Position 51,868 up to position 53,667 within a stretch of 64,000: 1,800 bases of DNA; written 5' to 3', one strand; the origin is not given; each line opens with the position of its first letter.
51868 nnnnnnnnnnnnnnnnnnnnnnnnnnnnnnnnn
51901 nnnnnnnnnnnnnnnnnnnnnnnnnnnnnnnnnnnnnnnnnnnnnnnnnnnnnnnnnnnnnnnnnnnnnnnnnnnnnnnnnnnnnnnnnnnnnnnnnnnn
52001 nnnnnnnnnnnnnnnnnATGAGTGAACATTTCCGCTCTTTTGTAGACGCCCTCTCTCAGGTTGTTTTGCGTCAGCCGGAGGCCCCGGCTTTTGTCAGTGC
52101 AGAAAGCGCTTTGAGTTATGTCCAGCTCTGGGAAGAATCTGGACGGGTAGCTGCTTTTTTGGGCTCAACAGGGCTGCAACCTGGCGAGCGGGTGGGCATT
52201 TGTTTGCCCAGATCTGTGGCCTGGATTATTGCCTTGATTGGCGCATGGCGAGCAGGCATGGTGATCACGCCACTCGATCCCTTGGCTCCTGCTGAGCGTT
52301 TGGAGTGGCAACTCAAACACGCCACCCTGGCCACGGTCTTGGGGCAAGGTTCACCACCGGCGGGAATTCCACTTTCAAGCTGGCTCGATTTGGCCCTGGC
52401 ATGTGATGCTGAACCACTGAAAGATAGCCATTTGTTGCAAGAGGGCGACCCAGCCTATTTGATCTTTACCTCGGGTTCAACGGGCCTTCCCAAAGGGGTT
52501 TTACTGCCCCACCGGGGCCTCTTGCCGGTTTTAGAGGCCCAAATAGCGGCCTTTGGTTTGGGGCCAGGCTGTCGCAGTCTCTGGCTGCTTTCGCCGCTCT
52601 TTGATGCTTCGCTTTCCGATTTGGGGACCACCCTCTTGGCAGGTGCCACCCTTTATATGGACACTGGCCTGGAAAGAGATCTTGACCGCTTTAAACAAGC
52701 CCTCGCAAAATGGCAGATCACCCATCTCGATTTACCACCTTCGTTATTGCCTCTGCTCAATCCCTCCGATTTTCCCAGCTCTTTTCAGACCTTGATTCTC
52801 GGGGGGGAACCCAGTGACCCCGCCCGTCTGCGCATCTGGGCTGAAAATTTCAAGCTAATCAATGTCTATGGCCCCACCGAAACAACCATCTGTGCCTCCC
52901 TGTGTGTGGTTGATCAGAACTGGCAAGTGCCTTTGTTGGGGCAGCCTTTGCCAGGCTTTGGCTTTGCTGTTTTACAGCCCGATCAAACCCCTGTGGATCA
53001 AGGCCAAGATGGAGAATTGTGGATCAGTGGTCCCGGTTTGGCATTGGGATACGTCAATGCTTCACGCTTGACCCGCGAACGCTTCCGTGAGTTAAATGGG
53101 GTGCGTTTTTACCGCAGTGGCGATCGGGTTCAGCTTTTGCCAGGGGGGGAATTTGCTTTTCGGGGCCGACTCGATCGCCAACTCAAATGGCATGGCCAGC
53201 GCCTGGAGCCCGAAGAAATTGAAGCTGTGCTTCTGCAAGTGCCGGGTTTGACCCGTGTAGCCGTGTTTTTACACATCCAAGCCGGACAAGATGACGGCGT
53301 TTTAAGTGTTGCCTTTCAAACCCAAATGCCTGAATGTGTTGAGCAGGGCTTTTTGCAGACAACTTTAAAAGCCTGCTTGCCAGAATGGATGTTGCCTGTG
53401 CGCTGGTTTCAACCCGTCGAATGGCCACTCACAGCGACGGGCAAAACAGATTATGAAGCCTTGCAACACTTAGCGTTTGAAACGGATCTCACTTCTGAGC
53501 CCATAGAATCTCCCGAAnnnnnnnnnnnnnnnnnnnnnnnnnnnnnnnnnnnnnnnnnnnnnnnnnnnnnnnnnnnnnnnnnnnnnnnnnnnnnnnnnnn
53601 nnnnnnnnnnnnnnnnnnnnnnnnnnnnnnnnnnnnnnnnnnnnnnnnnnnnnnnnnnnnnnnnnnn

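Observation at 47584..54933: Five-gene, translationally coupled NRPS-like operon predicted to make a modified amino-aldehyde or amino-alcohol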

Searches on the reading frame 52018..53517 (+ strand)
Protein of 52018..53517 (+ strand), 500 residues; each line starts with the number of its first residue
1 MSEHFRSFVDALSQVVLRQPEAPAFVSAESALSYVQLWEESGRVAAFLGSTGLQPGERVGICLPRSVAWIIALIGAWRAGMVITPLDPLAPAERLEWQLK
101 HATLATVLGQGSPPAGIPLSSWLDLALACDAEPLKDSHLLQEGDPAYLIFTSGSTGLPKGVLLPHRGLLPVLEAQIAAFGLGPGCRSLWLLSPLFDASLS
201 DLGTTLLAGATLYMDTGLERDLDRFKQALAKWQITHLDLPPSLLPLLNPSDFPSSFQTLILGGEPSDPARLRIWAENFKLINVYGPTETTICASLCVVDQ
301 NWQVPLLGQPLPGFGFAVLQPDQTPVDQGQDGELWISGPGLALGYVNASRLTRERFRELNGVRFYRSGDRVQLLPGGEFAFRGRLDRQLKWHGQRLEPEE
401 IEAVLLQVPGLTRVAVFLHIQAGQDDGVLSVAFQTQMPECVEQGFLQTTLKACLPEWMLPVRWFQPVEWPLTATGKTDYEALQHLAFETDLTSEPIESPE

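Call 34: search_solved_structures(query=window:52018-53517:+, max_evalue=1e-40, show_alignments=1)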
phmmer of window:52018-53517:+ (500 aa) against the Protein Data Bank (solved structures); distinct sequences matched with E-value up to 1e-40: 45.
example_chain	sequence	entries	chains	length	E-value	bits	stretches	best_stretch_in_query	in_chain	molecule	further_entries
6mfy_A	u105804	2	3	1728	4.7e-114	385.1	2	8-498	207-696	Linear gramicidin synthase subunit A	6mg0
6mfz_A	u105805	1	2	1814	5.2e-114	384.9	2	8-498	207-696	Linear gramicidin synthase subunit A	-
9be3_A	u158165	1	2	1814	5.2e-114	384.9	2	8-498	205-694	Linear gramicidin synthase subunit A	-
9be4_A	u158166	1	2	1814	5.2e-114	384.9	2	8-498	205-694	Linear gramicidin synthase subunit A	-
9meh_A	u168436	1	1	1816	5.2e-114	384.9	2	8-498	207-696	Linear gramicidin synthase subunit A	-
8xjz_C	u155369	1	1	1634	1.2e-74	255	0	7-486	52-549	Peptide synthetase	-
5es5_A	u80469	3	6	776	5e-61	210.1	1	8-498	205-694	Linear gramicidin synthetase subunit A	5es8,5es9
6mfx_A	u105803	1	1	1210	6.6e-61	209.7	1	8-498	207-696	Linear gramicidin synthase subunit A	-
6mfw_A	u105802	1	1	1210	1.5e-60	208.6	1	8-498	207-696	Linear gramicidin synthase subunit A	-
5es6_A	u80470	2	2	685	4.2e-60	207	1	8-484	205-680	Linear gramicidin synthase subunit A | Linear gramicidin synthetase subunit A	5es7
4d4g_A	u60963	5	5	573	7.3e-60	206.3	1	14-487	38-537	APNAA1 | APNA A1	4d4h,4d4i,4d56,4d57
9bfd_B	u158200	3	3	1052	1.8e-59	205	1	13-483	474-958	Tyrocidine synthase 2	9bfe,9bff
6ulz_A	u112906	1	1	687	7.6e-59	202.9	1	8-484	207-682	Linear gramicidin synthase subunit A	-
9bfd_A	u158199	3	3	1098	7.1e-57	196.4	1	20-484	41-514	Tyrocidine synthase 1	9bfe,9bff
4zxh_A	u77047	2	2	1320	4.8e-55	190.4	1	21-489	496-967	ABBFA_003403 | Tyrocidine synthetase 3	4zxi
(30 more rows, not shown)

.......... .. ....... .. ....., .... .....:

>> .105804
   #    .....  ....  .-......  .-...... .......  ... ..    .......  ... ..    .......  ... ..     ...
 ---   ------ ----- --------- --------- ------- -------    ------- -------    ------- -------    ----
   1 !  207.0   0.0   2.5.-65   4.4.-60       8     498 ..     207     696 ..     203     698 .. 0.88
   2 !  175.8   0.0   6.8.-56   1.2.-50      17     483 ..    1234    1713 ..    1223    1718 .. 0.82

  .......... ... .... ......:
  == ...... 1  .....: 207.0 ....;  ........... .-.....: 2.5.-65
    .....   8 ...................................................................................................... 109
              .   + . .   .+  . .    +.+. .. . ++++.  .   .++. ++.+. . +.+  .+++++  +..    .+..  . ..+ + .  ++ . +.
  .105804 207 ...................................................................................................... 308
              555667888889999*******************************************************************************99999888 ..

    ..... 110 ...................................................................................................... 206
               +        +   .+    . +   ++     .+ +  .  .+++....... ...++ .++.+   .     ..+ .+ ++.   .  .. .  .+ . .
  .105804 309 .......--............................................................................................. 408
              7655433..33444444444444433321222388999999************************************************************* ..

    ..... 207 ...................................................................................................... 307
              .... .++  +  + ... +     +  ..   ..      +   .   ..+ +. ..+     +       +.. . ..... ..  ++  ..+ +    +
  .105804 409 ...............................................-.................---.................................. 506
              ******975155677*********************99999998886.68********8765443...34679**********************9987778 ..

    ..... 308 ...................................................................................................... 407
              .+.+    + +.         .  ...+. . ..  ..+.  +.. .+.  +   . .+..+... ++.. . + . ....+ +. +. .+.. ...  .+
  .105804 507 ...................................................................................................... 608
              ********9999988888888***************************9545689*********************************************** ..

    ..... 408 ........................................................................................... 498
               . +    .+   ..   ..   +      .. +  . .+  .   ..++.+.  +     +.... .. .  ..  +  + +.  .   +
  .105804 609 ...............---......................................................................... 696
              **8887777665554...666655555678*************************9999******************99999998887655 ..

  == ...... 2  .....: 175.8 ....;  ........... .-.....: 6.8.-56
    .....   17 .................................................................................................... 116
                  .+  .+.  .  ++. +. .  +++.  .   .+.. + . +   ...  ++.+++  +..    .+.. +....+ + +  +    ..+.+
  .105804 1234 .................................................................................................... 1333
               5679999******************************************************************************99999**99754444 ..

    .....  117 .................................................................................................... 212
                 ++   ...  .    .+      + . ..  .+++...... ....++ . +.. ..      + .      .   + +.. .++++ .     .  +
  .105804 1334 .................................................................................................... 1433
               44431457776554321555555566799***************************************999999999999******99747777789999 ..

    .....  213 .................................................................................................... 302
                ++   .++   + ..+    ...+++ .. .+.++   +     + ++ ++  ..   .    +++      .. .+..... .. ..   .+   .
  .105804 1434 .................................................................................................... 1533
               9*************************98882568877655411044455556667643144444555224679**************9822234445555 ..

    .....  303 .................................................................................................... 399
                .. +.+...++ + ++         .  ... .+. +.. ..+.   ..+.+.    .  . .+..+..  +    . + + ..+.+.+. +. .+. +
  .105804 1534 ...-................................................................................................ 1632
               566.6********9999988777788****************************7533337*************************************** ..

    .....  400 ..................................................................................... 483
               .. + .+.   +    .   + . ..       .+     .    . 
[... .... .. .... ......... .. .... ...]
